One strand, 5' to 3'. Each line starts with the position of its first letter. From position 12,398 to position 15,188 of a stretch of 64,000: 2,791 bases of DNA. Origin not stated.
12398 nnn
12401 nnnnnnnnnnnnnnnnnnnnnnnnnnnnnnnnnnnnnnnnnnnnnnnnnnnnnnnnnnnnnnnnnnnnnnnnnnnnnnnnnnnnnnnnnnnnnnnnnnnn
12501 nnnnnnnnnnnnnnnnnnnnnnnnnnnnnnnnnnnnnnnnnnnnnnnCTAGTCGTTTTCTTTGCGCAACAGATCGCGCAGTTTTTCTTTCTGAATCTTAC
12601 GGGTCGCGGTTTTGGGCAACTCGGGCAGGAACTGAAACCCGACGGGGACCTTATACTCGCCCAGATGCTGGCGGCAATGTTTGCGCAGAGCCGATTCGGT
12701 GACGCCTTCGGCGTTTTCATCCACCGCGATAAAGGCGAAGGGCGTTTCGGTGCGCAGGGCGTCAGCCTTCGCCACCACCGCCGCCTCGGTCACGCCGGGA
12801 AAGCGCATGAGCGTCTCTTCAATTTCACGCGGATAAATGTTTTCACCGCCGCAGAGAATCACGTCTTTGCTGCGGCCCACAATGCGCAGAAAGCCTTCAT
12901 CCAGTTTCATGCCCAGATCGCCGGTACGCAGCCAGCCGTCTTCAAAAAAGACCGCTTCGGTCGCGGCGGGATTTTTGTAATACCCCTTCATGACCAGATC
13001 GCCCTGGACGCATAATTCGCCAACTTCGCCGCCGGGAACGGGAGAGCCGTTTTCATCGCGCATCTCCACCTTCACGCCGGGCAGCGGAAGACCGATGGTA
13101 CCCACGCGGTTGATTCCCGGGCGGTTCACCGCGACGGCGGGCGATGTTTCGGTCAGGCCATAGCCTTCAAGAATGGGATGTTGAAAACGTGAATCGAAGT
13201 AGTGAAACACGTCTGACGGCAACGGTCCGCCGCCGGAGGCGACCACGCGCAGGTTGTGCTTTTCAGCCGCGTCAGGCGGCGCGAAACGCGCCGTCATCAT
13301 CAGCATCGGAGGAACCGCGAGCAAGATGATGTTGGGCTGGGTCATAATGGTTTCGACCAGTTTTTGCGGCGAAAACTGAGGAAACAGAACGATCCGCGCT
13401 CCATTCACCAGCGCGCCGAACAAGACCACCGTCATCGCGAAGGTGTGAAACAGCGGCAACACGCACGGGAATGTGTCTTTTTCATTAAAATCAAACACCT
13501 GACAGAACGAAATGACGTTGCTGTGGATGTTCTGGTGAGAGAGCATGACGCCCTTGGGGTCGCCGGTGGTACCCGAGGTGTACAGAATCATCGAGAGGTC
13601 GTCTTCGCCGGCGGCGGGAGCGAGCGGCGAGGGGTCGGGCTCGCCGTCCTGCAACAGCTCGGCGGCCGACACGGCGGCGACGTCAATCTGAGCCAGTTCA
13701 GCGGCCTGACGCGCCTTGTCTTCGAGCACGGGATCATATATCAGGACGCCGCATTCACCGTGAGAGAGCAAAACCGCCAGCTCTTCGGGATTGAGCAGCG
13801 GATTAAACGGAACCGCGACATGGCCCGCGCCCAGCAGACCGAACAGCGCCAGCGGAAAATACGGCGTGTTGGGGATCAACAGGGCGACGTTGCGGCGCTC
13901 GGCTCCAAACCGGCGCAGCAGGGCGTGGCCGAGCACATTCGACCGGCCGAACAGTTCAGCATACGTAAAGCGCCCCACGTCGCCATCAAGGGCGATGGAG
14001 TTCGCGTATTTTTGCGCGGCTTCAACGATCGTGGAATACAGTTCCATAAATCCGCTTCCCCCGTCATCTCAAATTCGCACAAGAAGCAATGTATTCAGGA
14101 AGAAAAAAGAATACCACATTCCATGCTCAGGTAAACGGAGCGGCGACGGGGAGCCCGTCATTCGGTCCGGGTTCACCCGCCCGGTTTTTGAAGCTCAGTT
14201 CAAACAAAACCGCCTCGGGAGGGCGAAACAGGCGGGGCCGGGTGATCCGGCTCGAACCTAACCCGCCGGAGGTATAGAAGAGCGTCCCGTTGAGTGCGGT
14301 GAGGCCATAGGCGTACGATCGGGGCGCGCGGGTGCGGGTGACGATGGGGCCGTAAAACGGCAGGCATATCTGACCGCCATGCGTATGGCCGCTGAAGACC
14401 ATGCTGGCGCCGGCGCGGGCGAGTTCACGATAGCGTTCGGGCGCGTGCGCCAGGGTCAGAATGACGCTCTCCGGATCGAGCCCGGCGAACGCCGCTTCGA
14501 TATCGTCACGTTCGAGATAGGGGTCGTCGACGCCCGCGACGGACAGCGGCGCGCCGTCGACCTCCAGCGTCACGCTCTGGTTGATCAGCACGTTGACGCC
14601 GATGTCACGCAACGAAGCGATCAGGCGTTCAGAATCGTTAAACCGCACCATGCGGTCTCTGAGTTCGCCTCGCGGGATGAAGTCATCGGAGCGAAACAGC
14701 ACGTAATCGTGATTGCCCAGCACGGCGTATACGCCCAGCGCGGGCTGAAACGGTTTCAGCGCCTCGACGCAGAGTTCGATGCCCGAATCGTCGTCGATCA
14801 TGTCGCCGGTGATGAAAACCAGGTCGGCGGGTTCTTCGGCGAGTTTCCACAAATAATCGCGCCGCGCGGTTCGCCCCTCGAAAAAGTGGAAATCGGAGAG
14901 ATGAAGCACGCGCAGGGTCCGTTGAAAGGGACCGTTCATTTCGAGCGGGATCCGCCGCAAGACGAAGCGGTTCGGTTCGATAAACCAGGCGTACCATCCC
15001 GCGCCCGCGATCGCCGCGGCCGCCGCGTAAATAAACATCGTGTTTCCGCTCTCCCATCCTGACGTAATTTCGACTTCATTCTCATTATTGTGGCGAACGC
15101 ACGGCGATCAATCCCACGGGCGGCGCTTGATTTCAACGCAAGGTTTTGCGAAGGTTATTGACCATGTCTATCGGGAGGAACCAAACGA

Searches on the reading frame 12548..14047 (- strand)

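Call 30: search_protein_families(library=pfam, proteins=[window:12548-14047:-], max_evalue=0.001)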
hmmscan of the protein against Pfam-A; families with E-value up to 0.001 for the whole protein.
window:12548-14047:- (499 aa): 2 families
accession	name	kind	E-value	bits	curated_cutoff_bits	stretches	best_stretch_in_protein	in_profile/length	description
PF00501.34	AMP-binding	-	1.5e-87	294.4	29.9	1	9-357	3-384/384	AMP-binding enzyme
PF13193.12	AMP-binding_C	-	3.6e-19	69.9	24.5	1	408-484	1-76/76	AMP-binding enzyme C-terminal domain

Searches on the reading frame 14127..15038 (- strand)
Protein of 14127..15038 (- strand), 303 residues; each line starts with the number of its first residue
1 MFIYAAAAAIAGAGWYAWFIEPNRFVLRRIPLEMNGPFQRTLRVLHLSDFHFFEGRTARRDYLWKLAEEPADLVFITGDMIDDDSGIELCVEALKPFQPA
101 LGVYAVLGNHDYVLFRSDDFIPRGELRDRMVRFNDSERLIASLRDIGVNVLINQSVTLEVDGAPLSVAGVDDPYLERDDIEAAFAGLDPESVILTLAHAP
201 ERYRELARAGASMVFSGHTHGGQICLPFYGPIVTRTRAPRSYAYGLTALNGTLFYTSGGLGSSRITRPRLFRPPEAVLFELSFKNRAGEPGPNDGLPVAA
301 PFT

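Call 30: search_protein_families(library=pfam, proteins=[window:14127-15038:-], max_evalue=0.001)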
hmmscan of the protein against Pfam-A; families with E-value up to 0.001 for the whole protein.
window:14127-15038:- (303 aa): 2 families
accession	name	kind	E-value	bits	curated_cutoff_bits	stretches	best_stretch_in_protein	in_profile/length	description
PF00149.33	Metallophos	-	4.3e-14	53.8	21.5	1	42-221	1-190/191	Calcineurin-like phosphoesterase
PF12850.12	Metallophos_2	-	2e-08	34.9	27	1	43-221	2-118/154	Calcineurin-like phosphoesterase superfamily domain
